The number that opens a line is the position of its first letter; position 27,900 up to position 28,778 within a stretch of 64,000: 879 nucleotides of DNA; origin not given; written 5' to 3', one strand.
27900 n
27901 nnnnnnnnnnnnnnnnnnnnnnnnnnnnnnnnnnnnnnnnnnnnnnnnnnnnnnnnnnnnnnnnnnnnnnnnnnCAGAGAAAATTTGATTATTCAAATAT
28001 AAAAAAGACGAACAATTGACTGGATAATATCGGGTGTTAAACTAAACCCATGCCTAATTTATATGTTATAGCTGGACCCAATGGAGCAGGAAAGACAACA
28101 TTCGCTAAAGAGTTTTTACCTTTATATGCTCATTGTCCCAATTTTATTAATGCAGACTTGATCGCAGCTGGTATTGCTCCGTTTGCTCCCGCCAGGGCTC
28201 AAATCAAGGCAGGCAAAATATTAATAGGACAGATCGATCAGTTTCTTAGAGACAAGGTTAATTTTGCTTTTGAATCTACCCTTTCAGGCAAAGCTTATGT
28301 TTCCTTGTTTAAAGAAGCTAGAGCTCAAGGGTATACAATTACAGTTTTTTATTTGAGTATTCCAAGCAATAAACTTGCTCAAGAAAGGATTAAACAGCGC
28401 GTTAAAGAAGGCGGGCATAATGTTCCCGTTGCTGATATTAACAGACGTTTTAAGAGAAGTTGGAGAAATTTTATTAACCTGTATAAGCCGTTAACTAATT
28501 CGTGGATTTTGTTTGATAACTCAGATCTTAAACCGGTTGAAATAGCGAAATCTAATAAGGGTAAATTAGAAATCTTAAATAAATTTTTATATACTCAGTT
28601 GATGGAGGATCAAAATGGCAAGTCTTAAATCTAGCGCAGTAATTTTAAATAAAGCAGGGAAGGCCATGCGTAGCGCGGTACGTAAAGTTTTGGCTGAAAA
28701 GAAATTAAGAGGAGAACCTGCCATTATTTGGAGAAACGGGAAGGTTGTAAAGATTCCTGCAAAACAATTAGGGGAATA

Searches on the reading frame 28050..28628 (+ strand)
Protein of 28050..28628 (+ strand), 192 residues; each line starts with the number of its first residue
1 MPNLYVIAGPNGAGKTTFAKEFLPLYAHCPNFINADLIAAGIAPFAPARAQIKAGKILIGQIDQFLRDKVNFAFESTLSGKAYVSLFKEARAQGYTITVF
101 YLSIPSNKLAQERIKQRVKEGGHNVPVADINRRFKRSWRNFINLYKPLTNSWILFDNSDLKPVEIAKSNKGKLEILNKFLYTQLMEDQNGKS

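Call 11: search_protein_families(library=pfam, proteins=[window:28050-28628:+], max_evalue=0.001)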
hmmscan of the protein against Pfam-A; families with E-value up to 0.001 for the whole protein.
window:28050-28628:+ (192 aa): 3 families
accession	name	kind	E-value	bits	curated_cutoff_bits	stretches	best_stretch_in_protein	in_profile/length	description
PF06414.18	Zeta_toxin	-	1.2e-10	41.7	22.3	1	53-139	79-168/199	Zeta toxin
PF13671.12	AAA_33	-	2e-08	35.1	27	1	5-131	2-134/143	AAA domain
PF13476.12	AAA_23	-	4.1e-05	24.7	27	1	2-175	19-158/201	AAA domain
